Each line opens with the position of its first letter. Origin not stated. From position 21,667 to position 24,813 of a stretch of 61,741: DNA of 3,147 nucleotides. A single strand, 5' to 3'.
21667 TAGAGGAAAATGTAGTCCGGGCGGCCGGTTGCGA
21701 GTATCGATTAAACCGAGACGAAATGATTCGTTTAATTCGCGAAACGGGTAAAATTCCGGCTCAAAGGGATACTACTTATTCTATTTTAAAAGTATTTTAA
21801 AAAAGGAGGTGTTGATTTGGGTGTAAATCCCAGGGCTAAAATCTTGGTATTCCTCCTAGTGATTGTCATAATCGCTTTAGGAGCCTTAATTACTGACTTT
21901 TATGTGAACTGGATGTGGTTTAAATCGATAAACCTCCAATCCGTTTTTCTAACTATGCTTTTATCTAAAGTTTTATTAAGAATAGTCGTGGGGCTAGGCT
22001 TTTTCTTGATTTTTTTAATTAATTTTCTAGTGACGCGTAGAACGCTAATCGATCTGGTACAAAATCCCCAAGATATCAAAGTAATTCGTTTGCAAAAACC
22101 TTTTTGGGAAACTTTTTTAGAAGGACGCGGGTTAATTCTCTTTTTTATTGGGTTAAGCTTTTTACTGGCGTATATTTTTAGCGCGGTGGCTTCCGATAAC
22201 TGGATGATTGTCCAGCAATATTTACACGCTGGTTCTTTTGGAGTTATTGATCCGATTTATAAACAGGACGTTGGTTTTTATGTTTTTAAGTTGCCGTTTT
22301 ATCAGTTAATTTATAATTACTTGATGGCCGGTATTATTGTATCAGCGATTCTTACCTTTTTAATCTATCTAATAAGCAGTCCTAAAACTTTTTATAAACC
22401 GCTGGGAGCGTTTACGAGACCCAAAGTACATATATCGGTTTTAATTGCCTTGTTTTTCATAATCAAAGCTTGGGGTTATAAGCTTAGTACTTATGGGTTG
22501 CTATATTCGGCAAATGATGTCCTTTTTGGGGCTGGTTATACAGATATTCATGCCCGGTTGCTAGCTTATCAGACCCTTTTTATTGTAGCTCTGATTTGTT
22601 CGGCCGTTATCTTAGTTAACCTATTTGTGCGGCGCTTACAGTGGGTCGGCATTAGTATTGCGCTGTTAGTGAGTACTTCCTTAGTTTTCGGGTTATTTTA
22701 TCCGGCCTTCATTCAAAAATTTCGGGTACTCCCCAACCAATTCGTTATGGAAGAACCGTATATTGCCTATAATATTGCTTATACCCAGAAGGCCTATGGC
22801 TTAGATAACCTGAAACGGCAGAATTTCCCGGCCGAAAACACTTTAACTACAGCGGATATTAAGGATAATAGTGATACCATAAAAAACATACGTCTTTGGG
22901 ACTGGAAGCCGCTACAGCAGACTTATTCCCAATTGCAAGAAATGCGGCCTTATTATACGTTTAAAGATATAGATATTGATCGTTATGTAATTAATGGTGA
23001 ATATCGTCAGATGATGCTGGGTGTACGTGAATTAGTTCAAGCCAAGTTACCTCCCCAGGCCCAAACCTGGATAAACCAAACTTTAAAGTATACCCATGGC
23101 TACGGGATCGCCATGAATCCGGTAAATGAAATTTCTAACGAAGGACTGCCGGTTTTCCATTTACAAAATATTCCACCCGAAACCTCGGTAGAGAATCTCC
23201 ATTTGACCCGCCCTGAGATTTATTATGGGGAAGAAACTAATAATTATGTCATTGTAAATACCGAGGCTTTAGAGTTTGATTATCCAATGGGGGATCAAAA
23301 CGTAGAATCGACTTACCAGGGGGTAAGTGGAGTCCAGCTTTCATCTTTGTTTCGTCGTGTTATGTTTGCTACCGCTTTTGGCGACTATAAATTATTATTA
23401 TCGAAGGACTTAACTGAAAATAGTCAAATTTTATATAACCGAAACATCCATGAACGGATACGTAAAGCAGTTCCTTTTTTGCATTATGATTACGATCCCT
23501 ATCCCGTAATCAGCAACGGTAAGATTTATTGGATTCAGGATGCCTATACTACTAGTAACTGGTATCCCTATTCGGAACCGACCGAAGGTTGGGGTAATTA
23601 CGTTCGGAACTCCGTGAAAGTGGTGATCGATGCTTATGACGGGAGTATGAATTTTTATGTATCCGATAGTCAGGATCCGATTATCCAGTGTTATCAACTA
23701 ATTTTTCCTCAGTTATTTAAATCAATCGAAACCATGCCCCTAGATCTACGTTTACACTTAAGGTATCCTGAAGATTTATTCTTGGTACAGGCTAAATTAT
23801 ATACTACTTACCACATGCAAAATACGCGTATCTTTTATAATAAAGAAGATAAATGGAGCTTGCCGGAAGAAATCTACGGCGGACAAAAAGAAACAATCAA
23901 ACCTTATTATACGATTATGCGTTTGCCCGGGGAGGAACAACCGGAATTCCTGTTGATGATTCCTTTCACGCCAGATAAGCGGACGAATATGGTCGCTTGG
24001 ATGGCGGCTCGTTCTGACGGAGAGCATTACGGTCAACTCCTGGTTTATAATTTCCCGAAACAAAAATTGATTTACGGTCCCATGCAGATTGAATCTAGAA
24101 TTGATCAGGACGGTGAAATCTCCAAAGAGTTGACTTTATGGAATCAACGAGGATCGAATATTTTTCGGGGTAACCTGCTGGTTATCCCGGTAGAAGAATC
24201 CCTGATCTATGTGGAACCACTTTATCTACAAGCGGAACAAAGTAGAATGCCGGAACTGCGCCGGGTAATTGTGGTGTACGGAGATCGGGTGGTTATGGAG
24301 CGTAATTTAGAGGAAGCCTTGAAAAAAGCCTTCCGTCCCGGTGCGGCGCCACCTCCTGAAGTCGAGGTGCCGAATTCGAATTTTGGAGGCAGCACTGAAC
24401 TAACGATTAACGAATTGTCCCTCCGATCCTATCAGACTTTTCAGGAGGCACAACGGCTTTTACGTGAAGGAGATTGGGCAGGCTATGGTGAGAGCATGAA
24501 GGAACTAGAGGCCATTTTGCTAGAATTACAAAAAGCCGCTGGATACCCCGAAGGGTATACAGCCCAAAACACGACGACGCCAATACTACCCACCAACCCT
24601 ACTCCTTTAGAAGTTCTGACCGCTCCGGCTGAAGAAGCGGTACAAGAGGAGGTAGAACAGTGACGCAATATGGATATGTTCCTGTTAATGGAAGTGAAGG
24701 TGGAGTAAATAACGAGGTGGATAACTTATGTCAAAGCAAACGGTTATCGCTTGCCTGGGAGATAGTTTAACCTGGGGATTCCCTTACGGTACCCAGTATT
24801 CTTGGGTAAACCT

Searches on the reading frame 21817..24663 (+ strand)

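Call 54: search_protein_families(library=pfam, proteins=[window:21817-24663:+], max_evalue=0.00001)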
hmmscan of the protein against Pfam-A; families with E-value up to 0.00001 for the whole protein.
window:21817-24663:+ (948 aa): 1 family
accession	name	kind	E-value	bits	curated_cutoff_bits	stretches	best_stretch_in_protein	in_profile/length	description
PF03699.18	UPF0182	-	8e-300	996.9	27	1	10-775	3-770/770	Uncharacterised protein family (UPF0182)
